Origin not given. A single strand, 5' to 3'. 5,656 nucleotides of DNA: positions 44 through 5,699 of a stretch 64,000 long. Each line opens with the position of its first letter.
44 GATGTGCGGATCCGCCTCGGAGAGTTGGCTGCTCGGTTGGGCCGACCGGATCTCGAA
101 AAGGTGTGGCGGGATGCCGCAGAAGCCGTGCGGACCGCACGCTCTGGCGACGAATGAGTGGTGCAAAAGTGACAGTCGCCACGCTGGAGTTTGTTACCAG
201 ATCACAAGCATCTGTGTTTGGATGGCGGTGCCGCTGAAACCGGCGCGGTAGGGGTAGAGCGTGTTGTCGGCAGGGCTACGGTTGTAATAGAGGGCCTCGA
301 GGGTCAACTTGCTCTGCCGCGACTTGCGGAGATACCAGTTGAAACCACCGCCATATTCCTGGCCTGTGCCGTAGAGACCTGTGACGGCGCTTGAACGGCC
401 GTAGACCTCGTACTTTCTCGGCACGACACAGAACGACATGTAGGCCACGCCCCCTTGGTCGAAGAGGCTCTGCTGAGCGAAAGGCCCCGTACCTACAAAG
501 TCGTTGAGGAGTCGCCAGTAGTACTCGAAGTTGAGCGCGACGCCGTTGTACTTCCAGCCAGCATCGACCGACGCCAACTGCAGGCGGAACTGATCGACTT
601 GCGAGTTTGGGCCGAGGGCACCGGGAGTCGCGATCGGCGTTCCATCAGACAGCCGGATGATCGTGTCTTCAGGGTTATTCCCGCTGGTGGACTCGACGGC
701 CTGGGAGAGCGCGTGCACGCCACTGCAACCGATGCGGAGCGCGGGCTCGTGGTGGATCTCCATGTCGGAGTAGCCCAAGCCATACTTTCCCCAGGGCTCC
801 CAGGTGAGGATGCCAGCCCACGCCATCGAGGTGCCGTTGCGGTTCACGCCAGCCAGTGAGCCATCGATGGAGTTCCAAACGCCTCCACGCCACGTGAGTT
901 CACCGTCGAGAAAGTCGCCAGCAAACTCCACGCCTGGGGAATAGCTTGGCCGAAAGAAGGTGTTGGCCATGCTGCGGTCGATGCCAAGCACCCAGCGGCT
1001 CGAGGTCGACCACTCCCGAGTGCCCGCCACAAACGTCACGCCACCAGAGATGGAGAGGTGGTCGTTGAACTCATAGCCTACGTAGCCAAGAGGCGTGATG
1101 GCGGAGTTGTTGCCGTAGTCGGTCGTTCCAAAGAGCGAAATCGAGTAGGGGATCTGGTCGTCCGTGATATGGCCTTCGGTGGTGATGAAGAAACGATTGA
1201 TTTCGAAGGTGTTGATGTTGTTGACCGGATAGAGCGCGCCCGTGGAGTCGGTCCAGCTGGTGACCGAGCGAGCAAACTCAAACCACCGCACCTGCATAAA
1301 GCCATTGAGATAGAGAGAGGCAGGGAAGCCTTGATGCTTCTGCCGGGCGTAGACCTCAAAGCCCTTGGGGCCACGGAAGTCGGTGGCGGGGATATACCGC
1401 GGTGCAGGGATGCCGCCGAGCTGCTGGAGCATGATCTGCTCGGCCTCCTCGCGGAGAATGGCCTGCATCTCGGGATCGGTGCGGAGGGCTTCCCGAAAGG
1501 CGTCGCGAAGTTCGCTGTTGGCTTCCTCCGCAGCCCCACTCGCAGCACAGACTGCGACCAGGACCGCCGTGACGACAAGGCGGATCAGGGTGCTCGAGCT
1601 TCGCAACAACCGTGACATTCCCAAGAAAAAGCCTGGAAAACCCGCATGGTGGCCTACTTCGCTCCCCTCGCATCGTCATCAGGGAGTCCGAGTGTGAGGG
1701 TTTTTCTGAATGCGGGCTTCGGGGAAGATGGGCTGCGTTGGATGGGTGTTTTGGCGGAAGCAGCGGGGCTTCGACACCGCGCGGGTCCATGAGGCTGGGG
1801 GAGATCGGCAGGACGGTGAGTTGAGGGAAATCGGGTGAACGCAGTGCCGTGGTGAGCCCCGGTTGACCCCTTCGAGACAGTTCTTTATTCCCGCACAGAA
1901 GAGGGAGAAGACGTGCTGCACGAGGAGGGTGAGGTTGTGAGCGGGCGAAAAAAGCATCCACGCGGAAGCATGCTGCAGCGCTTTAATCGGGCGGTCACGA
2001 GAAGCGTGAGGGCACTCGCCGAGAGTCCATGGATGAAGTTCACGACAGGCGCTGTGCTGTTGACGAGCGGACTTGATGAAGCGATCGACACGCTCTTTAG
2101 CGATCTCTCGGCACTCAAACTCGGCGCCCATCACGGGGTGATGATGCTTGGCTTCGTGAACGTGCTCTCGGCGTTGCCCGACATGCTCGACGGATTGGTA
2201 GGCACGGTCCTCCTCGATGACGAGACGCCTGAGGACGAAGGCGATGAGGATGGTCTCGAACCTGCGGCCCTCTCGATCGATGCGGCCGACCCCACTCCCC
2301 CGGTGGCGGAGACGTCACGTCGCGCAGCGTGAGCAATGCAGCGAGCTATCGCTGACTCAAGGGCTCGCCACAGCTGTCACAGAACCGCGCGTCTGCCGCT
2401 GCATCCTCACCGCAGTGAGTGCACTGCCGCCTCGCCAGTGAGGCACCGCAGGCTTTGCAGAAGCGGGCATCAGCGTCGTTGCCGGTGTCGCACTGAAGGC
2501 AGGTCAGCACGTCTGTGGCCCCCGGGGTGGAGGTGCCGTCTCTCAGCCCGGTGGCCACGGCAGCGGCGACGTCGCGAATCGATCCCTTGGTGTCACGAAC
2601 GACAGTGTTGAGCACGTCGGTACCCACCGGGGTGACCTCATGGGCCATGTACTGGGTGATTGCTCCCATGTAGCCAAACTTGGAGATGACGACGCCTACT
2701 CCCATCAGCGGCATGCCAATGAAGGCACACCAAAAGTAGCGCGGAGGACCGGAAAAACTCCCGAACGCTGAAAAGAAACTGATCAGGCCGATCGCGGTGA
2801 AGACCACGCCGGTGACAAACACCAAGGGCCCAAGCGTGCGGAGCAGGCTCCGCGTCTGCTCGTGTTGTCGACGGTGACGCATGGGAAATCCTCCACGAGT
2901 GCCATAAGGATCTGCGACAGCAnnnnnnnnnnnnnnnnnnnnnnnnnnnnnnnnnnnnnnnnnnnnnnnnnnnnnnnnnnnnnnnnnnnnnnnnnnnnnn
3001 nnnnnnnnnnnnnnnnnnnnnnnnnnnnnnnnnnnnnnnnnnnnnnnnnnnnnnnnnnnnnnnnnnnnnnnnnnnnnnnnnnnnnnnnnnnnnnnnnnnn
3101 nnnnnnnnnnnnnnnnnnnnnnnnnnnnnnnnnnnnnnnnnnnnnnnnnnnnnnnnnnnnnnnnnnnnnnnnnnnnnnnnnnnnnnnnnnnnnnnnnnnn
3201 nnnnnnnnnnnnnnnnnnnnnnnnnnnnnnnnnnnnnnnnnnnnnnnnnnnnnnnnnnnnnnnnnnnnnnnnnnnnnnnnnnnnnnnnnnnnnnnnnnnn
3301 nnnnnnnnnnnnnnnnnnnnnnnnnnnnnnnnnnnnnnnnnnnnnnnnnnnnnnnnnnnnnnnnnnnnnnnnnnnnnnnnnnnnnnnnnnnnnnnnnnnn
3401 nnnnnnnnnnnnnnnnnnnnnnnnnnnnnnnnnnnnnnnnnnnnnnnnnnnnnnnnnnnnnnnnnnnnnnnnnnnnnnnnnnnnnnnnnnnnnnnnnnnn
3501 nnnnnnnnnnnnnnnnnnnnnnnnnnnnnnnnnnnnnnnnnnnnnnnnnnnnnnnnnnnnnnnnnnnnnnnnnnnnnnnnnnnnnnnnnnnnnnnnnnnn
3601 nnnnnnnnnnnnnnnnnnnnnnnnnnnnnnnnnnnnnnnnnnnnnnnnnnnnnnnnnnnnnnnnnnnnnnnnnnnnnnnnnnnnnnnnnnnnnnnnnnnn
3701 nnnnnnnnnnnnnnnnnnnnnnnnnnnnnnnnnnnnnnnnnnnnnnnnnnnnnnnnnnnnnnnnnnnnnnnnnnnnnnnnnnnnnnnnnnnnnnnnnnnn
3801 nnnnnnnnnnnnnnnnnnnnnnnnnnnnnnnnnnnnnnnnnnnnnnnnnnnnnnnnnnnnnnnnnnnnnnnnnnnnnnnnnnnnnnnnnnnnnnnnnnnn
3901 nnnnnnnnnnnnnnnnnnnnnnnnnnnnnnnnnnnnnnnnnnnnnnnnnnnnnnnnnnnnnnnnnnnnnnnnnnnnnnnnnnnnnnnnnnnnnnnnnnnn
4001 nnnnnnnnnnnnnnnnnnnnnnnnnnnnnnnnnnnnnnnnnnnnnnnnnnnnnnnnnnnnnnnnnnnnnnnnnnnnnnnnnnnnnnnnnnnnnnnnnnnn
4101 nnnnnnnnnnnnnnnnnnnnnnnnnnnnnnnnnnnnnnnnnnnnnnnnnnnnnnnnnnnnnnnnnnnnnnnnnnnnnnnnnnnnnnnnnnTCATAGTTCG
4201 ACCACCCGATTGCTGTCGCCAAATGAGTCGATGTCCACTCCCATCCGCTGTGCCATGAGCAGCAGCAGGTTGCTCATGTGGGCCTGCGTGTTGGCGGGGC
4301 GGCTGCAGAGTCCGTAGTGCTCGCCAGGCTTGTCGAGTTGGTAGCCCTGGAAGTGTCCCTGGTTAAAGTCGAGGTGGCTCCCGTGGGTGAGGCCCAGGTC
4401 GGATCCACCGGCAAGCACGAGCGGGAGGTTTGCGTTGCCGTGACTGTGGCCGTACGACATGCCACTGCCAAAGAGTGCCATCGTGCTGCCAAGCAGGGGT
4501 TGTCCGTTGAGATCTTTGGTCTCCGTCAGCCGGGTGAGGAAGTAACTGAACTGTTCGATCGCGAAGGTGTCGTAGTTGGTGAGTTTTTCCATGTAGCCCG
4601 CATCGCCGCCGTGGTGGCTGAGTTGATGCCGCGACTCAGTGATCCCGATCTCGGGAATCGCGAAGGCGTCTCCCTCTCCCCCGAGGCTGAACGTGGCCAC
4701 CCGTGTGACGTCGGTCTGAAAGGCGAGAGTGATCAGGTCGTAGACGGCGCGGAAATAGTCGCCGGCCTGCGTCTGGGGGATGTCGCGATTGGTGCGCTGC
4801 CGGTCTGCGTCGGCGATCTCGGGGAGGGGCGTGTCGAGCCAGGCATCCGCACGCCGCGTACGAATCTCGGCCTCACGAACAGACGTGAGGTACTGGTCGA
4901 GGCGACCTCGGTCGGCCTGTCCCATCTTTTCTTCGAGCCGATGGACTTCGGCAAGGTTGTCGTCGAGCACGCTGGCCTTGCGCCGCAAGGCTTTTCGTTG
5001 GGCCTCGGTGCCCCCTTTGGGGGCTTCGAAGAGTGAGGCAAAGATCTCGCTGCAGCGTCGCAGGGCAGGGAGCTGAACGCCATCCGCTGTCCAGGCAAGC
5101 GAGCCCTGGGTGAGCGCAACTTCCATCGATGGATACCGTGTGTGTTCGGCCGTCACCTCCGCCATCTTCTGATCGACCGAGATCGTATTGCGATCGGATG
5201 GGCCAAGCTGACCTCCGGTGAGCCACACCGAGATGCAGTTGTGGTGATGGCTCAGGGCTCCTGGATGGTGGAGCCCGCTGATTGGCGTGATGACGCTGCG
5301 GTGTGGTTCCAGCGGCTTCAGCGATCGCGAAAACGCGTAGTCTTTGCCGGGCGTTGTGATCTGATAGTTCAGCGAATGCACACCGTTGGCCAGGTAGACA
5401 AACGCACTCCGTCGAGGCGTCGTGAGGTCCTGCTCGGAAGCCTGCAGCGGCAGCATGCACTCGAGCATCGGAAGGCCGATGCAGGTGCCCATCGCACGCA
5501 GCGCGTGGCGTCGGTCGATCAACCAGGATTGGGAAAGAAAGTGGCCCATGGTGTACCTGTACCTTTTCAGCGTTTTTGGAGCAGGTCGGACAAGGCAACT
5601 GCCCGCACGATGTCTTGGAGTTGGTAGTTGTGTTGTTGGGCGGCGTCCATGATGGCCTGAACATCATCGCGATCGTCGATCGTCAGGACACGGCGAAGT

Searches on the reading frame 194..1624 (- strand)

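Call 41: search_protein_families(library=pfam, proteins=[window:194-1624:-], max_evalue=0.0001)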
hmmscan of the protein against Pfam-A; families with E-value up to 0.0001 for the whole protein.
window:194-1624:- (476 aa): 1 family
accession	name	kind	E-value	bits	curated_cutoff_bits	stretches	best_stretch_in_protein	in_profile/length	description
PF07396.17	Porin_O_P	-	8.9e-07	28.9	20.9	0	140-272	27-166/370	Phosphate-selective porin O and P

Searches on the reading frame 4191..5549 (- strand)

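Call 41: search_protein_families(library=pfam, proteins=[window:4191-5549:-], max_evalue=0.0001)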
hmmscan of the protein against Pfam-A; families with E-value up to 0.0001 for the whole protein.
window:4191-5549:- (452 aa): 1 family
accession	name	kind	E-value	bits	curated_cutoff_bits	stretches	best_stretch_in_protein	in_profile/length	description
PF07586.16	HXXSHH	-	1.9e-83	281.1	30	1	47-334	1-306/307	Protein of unknown function (DUF1552)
